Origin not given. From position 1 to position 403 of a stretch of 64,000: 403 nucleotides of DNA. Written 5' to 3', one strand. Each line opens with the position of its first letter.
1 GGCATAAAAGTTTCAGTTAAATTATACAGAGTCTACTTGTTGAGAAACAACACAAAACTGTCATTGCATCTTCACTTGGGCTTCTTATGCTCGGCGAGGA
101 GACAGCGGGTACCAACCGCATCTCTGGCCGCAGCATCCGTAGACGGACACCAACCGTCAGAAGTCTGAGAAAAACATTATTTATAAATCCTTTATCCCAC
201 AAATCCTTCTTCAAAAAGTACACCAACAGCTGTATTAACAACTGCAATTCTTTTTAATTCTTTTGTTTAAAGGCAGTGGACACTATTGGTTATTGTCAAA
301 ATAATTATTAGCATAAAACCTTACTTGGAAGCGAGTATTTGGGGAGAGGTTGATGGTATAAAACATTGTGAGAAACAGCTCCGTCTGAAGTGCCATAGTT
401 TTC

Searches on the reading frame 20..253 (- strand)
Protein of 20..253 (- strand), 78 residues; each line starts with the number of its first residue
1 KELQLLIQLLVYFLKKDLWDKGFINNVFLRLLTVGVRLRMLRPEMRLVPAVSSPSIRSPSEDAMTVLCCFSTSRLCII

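Call 70: search_protein_families(library=pfam, alignment_id=A2, max_evalue=0.001)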
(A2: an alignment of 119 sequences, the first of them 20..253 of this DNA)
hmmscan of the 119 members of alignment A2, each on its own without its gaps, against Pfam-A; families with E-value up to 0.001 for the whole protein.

A. member 1, window:20-253:- (78 aa): 0 families

B. families by the number of members that match (of 119 scanned): 6 families
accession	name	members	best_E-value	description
PF12832.13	MFS_1_like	1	5.7e-64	MFS_1 like family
PF07690.21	MFS_1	1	1.1e-16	Major Facilitator Superfamily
PF16899.10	Cyclin_C_2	1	1.6e-06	Cyclin C-terminal domain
PF01306.25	LacY_symp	1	6.1e-06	LacY proton/sugar symporter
PF07468.17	Agglutinin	1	0.00018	Agglutinin domain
PF05887.16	Trypan_PARP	1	0.00036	Procyclic acidic repetitive protein (PARP)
